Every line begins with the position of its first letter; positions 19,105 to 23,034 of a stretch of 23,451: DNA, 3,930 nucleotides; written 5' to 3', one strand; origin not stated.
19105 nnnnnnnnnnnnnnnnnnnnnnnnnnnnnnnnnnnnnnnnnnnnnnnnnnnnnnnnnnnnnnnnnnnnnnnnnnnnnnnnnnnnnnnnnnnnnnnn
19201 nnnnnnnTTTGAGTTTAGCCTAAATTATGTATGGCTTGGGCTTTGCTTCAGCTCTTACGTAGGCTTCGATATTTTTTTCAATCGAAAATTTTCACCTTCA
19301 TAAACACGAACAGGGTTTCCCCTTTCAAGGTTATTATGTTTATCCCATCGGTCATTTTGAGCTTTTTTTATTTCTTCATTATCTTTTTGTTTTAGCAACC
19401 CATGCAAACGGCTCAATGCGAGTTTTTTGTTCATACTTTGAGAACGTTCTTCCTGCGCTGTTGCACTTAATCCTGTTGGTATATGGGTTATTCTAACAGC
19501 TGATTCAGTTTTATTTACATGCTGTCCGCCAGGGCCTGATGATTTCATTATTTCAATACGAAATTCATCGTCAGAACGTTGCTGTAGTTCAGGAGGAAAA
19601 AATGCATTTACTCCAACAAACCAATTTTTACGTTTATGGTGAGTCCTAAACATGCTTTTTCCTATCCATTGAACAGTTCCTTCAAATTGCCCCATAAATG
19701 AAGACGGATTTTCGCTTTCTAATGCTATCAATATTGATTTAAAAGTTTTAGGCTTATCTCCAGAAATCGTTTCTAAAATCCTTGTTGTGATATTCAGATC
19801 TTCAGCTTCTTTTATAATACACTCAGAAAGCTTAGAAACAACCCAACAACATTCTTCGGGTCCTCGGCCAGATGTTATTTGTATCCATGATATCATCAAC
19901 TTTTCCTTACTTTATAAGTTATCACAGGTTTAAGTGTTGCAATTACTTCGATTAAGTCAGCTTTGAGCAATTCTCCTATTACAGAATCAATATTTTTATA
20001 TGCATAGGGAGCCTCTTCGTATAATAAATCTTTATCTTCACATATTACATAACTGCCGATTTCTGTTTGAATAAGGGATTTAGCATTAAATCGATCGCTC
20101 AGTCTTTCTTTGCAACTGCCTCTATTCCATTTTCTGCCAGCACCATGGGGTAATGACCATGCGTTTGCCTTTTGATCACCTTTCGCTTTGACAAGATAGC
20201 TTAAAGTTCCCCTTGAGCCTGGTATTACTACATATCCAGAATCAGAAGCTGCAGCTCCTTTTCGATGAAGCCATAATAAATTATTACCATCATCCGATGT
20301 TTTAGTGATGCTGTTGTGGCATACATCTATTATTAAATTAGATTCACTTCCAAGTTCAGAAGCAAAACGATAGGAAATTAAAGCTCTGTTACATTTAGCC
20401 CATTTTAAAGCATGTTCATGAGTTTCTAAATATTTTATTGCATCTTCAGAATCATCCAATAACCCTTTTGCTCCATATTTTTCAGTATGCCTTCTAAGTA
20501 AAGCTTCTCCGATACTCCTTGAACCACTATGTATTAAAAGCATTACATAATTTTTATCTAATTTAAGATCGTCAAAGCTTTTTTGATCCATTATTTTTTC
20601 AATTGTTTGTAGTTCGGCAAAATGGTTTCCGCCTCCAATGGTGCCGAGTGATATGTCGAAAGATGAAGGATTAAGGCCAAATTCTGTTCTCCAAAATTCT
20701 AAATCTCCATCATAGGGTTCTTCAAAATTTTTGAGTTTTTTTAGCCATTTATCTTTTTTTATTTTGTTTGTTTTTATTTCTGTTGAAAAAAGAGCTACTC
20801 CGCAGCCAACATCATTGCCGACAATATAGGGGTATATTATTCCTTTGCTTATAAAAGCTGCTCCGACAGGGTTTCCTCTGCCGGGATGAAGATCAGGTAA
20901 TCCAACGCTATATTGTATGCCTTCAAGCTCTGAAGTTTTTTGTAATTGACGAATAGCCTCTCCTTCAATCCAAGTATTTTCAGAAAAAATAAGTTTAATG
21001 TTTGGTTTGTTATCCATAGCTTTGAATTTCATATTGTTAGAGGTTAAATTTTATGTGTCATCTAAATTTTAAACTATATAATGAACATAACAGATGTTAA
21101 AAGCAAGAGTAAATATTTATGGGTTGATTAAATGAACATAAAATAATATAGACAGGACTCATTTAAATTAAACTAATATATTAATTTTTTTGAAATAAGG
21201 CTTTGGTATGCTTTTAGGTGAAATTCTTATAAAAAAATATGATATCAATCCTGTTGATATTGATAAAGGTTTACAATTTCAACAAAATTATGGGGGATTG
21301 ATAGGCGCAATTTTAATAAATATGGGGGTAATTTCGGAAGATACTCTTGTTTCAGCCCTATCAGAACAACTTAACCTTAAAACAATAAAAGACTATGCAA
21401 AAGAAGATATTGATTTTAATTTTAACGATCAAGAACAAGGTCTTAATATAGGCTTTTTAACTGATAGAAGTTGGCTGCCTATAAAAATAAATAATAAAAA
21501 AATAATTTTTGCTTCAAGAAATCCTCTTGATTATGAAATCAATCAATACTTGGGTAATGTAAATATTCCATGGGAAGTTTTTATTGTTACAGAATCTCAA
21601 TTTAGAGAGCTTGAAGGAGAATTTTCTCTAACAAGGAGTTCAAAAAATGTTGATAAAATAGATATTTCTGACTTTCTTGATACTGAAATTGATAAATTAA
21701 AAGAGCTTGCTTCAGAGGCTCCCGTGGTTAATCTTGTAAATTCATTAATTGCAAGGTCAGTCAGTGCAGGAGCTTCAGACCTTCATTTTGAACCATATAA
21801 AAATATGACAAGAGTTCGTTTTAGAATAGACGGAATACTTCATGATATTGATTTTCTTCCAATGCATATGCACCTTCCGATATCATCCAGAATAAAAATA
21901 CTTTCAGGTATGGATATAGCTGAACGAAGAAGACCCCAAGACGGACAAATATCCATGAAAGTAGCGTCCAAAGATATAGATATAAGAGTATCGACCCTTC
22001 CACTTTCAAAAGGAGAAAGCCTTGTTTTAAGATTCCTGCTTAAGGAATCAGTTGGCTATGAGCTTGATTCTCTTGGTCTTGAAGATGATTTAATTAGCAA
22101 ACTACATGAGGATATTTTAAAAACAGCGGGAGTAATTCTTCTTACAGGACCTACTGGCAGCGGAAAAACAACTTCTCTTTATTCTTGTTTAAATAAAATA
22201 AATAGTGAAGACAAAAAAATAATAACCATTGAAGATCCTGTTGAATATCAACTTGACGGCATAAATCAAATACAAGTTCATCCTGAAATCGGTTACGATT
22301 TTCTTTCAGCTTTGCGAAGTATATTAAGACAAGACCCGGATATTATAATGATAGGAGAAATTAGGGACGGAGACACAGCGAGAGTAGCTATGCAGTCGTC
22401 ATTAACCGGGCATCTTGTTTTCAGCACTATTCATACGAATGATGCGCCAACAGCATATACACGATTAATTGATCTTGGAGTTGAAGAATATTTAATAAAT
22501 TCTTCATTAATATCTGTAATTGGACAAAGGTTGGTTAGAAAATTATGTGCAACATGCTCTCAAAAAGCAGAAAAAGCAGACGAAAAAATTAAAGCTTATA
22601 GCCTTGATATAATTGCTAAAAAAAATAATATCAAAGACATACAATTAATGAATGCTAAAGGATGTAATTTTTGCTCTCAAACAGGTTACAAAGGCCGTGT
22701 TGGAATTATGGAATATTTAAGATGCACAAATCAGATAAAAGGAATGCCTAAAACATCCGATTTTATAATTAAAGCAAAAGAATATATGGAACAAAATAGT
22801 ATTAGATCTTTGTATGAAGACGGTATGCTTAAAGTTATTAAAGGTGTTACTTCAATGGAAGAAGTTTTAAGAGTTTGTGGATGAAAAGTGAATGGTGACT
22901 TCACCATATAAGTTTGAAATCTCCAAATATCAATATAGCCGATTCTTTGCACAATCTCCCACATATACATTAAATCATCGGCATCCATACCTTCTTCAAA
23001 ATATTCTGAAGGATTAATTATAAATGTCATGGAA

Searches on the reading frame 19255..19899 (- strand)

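Call 6: search_protein_families(library=pfam, proteins=[window:19255-19899:-])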
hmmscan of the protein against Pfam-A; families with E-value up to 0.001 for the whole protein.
window:19255-19899:- (214 aa): 1 family
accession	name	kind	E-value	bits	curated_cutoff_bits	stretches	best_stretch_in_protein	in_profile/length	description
PF00472.26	RF-1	-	3.9e-27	95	35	1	110-201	9-105/116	RF-1 domain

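Call 42: search_protein_families(library=ncbifam, proteins=[window:19255-19899:-], max_evalue=0.001)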
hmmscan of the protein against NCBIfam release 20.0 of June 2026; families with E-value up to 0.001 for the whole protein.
window:19255-19899:- (214 aa): 5 families
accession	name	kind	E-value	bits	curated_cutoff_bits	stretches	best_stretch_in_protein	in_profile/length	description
TIGR03072.1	release_prfH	equivalog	5.7e-76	254.5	166.65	1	5-205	2-200/200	peptide chain release factor H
TIGR00020.2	prfB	exception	5.3e-31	107.9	370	1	5-200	119-316/353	peptide chain release factor 2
NF001859.2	PRK00591.1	equivalog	1.4e-26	93.5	400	1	7-202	109-306/347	peptide chain release factor 1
TIGR00019.1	prfA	equivalog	8.1e-26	90.8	423.25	1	6-204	116-316/361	peptide chain release factor 1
NF006718.0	PRK09256.1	equivalog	1.6e-12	47.3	100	1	110-138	14-42/140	alternative ribosome rescue aminoacyl-tRNA hydrolase ArfB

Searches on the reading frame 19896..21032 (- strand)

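Call 6: search_protein_families(library=pfam, proteins=[window:19896-21032:-])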
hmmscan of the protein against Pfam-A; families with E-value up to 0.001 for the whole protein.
window:19896-21032:- (378 aa): 1 family
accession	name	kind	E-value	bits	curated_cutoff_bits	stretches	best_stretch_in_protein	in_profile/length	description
PF01139.22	RtcB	-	1.3e-70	239.2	27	2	128-374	146-425/426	tRNA-splicing ligase RtcB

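Call 42: search_protein_families(library=ncbifam, proteins=[window:19896-21032:-], max_evalue=0.001)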
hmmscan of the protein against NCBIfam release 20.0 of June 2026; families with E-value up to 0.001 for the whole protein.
window:19896-21032:- (378 aa): 4 families
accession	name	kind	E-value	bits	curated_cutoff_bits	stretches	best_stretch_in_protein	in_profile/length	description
NF007153.0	PRK09588.1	equivalog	2.3e-153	510.7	407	1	9-376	9-374/379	RNA ligase RtcB family protein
TIGR03073.1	release_rtcB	hypoth_equivalog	2.2e-137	457.8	271.8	1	13-369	2-356/356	RNA ligase RtcB family protein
NF038162.1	RtcB_rel_intein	exception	3.4e-31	108.1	1150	2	128-371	675-957/961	intein-containing RtcB family protein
NF052663.1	RtcB_rel_intein2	exception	1.3e-28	100.3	1050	1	129-374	381-625/626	intein-containing RctB family protein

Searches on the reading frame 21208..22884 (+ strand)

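Call 6: search_protein_families(library=pfam, proteins=[window:21208-22884:+])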
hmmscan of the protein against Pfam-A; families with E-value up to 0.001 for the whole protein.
window:21208-22884:+ (558 aa): 5 families
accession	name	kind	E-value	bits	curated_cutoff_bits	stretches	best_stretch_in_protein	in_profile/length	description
PF00437.27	T2SSE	-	3e-126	421.5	24.9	1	167-555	2-370/370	Type II/IV secretion system protein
PF13401.12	AAA_22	-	9.4e-05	23.2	27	1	305-347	3-45/130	AAA domain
PF20720.3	nSTAND3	-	0.0001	22.5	27.2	1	301-346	11-56/155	Novel STAND NTPase 3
PF25199.1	nSTAND_NTPase5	-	0.00011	22.5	34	1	289-354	22-89/145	Novel STAND NTPase 5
PF05157.20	MshEN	-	0.00018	21.9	23.1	1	79-135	21-79/90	MshEN domain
